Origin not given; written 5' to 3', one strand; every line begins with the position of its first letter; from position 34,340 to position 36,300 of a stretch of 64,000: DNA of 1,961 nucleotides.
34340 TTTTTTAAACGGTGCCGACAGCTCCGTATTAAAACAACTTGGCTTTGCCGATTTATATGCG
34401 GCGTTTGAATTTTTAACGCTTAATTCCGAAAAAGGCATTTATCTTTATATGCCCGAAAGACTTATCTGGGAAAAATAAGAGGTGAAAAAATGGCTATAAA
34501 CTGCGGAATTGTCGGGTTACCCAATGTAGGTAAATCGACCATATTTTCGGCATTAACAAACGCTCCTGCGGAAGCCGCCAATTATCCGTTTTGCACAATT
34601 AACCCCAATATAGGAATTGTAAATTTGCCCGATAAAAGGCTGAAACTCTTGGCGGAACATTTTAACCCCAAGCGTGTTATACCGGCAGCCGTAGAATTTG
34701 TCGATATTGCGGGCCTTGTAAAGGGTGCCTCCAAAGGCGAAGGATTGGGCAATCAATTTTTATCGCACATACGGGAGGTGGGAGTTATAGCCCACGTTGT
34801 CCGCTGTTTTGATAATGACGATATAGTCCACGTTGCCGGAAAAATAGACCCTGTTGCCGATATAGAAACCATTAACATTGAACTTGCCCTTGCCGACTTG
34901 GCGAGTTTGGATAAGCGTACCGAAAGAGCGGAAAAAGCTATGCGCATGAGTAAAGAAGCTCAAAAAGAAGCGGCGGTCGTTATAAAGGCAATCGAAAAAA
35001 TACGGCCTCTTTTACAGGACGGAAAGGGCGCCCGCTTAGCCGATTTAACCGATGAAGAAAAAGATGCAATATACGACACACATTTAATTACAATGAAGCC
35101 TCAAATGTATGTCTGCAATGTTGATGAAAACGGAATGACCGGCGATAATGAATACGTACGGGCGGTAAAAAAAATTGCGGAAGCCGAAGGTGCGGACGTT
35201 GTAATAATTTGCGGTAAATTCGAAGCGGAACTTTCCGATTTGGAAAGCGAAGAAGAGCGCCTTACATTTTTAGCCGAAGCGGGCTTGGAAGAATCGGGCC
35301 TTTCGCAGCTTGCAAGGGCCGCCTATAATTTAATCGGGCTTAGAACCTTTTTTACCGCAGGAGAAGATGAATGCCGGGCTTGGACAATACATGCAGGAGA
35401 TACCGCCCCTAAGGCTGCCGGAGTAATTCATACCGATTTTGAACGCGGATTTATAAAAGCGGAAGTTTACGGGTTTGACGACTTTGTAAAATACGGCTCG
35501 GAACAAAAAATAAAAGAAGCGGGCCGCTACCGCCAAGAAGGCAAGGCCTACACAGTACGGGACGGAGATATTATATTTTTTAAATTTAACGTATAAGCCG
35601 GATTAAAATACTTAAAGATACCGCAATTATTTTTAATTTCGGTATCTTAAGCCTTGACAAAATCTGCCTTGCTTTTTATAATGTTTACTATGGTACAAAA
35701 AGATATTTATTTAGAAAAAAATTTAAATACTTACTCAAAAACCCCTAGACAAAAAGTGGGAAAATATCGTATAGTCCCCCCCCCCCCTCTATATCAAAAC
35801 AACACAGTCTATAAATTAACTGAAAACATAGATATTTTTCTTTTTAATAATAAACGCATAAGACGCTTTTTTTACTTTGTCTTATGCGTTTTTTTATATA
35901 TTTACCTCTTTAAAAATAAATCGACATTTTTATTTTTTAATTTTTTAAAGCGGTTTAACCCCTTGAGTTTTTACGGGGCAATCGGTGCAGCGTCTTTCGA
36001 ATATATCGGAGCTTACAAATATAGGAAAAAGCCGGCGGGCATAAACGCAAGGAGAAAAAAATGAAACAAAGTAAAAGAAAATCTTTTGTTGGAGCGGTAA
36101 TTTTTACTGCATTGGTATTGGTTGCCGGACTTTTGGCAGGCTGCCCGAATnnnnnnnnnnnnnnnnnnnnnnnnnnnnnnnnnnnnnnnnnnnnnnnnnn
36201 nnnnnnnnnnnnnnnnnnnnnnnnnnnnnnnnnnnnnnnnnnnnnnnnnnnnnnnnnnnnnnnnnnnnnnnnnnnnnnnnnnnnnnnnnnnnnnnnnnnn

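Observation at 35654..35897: Orphan consensus promoter + strong terminator define a ~200-nt transcript between ychF and an LRR lipoprotein gene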

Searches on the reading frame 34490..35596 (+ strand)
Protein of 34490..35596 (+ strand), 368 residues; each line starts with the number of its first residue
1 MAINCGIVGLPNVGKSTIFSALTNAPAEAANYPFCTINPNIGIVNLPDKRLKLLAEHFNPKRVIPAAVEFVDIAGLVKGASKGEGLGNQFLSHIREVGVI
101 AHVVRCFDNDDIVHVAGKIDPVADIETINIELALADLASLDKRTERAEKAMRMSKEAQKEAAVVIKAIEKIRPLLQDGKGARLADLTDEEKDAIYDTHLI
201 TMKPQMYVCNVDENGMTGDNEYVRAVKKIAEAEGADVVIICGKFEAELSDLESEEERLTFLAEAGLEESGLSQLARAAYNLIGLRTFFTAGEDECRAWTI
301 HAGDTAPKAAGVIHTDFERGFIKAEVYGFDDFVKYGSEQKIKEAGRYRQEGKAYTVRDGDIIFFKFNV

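Call 8: find_encoding_contigs(protein=window:34490-35596:+, flank=3000, max_places=10)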
Protein window:34490-35596:+ (368 aa): 19 contigs read that carry it; 10 places shown.
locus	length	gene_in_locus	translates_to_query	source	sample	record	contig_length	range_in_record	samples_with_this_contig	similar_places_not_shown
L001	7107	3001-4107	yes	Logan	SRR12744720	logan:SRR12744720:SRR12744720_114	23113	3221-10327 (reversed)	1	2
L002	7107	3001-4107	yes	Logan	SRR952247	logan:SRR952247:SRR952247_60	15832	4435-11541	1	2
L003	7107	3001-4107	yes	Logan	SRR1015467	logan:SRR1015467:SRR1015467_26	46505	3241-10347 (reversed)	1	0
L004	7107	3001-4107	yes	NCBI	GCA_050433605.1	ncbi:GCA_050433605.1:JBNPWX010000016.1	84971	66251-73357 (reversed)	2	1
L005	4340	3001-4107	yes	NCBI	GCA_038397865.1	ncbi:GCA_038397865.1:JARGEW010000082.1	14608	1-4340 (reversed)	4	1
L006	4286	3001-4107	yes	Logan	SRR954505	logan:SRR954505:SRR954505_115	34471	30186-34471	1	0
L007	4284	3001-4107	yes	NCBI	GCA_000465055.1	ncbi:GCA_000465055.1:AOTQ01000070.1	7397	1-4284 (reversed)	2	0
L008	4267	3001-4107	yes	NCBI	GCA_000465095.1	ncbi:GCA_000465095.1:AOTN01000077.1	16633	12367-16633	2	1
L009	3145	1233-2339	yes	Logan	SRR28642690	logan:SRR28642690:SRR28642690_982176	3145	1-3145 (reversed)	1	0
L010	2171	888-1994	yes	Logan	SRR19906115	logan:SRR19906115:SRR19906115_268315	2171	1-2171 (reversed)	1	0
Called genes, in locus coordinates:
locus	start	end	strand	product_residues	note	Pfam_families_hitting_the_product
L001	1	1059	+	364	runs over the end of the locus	PF01145:Band_7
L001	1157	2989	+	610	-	PF01343:Peptidase_S49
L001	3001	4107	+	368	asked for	PF01926:MMR_HSR1, PF02421:FeoB_N (weak), PF06071:YchF-GTPase_C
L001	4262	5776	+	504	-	PF21799:MurD-like_N, PF08245:Mur_ligase_M, PF02875:Mur_ligase_C (weak)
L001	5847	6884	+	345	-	PF02608:Bmp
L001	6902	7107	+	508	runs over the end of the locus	PF00005:ABC_tran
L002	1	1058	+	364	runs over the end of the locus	PF01145:Band_7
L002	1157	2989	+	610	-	PF01343:Peptidase_S49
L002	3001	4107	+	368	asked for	PF01926:MMR_HSR1, PF02421:FeoB_N (weak), PF06071:YchF-GTPase_C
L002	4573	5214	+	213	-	PF13306:LRR_5, PF13855:LRR_8 (faint)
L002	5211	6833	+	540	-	PF21799:MurD-like_N, PF08245:Mur_ligase_M, PF02875:Mur_ligase_C (weak)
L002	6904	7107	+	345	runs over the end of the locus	PF02608:Bmp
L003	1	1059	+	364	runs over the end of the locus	PF01145:Band_7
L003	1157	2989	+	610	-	PF01343:Peptidase_S49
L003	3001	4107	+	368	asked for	PF01926:MMR_HSR1, PF02421:FeoB_N (weak), PF06071:YchF-GTPase_C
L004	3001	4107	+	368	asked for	PF01926:MMR_HSR1, PF02421:FeoB_N (weak), PF06071:YchF-GTPase_C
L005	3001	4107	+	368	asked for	PF01926:MMR_HSR1, PF02421:FeoB_N (weak), PF06071:YchF-GTPase_C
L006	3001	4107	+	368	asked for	PF01926:MMR_HSR1, PF02421:FeoB_N (weak), PF06071:YchF-GTPase_C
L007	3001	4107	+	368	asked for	PF01926:MMR_HSR1, PF02421:FeoB_N (weak), PF06071:YchF-GTPase_C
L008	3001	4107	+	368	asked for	PF01926:MMR_HSR1, PF02421:FeoB_N (weak), PF06071:YchF-GTPase_C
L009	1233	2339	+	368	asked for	PF01926:MMR_HSR1, PF02421:FeoB_N (weak), PF06071:YchF-GTPase_C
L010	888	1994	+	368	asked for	PF01926:MMR_HSR1, PF02421:FeoB_N (weak), PF06071:YchF-GTPase_C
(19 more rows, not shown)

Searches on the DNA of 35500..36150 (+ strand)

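Call 5: search_rna_families(source=window, start=35500, end=36150, threshold=evalue, max_evalue=10, show_alignments=3)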
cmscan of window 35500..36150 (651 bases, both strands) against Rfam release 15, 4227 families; matches with E-value up to 10: 11.
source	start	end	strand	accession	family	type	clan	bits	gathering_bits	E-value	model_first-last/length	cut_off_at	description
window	35787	35901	-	RF02705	B_rapa_snoR775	Gene; snRNA; snoRNA; HACA-box;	-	28.1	64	0.069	1-127/127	no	Brassica rapa small nucleolar RNA 775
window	35850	35894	-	RF01666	rox2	Cis-reg;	-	21.9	55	0.39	1-71/71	no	Drosophila rox2 ncRNA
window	35995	36063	+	RF02980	freshwater-2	Cis-reg;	-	21.8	49.9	0.57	1-84/84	no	freshwater-2 RNA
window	35902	35956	-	RF01666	rox2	Cis-reg;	-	18.1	55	3.5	1-71/71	no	Drosophila rox2 ncRNA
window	35744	35848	-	RF00558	L20_leader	Cis-reg; leader;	-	16.9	58.7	1.4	1-127/127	no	Ribosomal protein L20 leader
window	35855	36070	+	RF02527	SSRC38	Gene; sRNA;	-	16.6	80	2.3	1-166/166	no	Streptococcus sRNA SSRC38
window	35844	35901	+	RF00854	mir-5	Gene; miRNA;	-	16.1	75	4.2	1-70/70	no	mir-5 microRNA precursor family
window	35505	35579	-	RF02892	SR6_antitoxin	Gene; antisense;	-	15.6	55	8.4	1-104/104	no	Bacillus SR6 antitoxin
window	35931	35968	-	RF00522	PreQ1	Cis-reg; riboswitch;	-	15.3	39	2.3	1-45/45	no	PreQ1 (pre queuosine) riboswitch aptamer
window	35613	35663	-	RF02763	IsrM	Gene; sRNA;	-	13.5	376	0.2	1-329/329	no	IsrM sRNA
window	35845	35897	+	RF01473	rli41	Gene; sRNA;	-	12.6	55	5.1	1-494/494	no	Listeria sRNA rli41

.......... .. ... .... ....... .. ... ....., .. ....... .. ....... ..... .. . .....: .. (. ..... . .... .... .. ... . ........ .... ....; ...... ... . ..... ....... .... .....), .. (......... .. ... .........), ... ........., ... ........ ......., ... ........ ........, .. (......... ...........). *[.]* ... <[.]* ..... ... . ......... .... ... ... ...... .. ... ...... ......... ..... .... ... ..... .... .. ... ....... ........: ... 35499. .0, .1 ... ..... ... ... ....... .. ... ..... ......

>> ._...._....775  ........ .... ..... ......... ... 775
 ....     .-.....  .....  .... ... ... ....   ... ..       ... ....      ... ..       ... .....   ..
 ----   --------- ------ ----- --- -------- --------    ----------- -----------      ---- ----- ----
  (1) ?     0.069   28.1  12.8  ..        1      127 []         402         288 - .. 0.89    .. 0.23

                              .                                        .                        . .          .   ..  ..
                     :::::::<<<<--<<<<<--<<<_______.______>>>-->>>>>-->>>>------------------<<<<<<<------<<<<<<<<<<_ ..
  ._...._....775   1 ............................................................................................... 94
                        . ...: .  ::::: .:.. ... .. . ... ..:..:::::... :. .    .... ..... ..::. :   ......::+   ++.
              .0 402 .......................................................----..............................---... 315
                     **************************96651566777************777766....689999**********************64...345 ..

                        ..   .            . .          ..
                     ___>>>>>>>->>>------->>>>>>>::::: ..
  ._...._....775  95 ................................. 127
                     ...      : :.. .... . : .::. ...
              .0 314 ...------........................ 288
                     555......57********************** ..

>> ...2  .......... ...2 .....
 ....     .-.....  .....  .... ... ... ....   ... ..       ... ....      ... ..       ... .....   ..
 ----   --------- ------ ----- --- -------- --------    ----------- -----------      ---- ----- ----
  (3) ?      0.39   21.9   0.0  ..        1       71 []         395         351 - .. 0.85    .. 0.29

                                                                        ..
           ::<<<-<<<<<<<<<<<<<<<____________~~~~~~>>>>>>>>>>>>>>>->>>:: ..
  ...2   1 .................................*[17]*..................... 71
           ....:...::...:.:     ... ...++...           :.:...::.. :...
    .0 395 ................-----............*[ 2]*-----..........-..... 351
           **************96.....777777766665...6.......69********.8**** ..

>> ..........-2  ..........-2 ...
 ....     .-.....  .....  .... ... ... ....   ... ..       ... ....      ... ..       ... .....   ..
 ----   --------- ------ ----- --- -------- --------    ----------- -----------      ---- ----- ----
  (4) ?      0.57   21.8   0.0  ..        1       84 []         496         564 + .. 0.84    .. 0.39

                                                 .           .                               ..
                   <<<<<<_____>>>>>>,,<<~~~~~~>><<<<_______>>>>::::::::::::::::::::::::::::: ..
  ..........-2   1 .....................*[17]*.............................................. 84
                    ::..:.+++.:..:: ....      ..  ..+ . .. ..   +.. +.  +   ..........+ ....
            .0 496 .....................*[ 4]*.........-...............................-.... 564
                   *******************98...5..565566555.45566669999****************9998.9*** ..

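Call 48: search_rna_families(source=L024, start=3700, end=4260, threshold=evalue, max_evalue=1)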
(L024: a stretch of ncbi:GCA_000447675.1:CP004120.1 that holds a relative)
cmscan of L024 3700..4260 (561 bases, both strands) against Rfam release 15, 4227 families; matches with E-value up to 1: 1.
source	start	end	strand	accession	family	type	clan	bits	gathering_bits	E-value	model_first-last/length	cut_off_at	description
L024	3966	4016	+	RF00366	mir-BHRF1-2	Gene; miRNA;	-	24.1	87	0.052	1-65/65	no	mir-BHRF1-2 microRNA precursor family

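Call 80: search_rna_families(source=L027, start=640, end=830, threshold=evalue, max_evalue=1)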
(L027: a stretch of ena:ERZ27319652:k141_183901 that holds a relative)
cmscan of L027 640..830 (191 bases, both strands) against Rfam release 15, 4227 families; matches with E-value up to 1: 1.
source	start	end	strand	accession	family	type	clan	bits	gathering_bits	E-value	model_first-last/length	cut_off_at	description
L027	722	827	-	RF01770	rimP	Cis-reg; leader;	-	23.1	47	0.072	1-102/102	no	Gammaprotebacteria rimP leader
